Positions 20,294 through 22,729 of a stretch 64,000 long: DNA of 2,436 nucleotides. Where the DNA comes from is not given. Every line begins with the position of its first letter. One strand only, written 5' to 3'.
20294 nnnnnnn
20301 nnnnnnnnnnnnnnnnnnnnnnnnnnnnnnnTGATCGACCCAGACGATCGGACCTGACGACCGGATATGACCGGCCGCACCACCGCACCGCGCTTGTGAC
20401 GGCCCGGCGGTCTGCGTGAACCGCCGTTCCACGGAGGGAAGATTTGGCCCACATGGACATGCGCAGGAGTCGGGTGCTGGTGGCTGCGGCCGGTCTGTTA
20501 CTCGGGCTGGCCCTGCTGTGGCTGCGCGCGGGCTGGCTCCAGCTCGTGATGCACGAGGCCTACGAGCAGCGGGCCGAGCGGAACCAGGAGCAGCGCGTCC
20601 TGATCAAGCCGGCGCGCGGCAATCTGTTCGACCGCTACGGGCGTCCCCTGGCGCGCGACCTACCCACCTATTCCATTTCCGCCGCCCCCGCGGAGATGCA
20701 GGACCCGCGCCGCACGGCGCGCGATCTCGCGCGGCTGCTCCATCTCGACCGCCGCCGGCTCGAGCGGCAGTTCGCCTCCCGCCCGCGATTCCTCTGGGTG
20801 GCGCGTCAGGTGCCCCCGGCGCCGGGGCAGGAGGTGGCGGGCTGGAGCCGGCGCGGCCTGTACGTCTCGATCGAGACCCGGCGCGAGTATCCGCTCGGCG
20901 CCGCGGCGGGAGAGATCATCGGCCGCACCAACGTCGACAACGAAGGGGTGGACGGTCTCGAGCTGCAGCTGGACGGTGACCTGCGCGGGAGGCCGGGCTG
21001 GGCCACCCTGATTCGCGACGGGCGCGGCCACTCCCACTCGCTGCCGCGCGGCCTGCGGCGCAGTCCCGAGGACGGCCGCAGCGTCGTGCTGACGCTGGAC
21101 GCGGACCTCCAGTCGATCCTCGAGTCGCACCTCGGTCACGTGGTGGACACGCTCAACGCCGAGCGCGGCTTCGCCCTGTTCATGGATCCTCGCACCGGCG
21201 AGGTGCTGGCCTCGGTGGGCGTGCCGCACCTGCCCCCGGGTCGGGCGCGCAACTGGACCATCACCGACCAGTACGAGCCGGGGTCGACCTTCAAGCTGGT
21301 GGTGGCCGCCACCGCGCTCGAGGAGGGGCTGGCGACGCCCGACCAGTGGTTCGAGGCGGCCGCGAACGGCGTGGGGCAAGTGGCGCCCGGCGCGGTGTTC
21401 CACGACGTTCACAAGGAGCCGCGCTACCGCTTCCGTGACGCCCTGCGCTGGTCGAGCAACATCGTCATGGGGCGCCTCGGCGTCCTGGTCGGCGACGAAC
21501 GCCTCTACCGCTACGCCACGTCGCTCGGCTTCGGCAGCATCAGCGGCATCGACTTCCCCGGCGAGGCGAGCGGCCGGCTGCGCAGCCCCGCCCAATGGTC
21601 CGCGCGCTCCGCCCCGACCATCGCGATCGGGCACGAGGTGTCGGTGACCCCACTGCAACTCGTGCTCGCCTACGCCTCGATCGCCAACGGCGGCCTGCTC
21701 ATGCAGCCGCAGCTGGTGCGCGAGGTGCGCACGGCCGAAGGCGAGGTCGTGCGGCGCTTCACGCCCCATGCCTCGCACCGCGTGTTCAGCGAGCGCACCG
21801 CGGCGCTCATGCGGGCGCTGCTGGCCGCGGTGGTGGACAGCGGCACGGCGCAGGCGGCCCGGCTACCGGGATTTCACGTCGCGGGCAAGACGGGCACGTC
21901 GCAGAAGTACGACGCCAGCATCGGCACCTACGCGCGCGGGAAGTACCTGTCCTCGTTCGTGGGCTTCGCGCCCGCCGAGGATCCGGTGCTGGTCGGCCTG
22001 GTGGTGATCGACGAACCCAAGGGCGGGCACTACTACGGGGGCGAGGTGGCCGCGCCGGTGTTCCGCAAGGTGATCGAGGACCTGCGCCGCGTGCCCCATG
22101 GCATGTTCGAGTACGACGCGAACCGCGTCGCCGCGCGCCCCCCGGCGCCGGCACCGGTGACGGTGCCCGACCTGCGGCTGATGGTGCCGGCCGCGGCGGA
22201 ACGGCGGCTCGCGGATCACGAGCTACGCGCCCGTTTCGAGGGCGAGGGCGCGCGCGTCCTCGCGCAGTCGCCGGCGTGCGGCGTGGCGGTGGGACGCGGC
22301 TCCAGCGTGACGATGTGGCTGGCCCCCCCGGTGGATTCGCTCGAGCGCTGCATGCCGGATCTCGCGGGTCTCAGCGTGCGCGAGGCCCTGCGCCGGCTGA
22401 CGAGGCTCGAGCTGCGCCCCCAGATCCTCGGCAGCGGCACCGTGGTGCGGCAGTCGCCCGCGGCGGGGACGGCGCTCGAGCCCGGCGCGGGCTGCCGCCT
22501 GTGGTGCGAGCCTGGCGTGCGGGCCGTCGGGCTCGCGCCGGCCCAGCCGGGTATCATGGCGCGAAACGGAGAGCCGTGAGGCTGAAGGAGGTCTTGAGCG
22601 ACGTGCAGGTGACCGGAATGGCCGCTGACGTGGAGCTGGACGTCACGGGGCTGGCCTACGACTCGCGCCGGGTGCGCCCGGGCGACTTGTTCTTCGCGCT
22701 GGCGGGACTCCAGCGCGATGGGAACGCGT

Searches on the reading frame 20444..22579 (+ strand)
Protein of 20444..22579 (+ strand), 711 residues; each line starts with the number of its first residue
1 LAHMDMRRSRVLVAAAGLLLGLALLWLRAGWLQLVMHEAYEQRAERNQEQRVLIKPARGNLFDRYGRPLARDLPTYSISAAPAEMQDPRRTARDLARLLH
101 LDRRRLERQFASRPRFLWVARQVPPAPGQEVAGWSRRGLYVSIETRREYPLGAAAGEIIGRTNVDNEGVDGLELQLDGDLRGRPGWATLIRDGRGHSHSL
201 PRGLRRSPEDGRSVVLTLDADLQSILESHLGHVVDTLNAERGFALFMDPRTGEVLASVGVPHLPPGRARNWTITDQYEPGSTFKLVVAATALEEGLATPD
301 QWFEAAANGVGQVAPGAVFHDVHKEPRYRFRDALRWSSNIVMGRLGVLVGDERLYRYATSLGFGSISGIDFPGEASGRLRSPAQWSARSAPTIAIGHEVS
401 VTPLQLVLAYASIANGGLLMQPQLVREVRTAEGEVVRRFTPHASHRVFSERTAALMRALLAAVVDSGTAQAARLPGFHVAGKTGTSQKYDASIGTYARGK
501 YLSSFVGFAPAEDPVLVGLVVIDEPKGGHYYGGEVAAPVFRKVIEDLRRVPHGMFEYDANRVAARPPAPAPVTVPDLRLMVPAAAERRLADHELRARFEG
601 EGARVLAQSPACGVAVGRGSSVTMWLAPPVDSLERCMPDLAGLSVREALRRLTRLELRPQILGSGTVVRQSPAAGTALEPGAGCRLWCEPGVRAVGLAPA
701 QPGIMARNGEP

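Call 29: search_protein_families(library=pfam, proteins=[window:20444-22579:+], max_evalue=0.0001)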
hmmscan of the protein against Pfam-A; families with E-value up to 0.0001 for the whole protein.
window:20444-22579:+ (711 aa): 3 families
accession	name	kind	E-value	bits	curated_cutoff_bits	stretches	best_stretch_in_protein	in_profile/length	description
PF00905.27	Transpeptidase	-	1.1e-68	232.1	22.1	1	242-545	1-299/299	Penicillin binding protein transpeptidase domain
PF03793.24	PASTA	-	3.5e-19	69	23.2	2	637-681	3-55/64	PASTA domain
PF03717.20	PBP_dimer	-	2.7e-15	57.7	24.4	1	54-196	2-174/180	Penicillin-binding Protein dimerisation domain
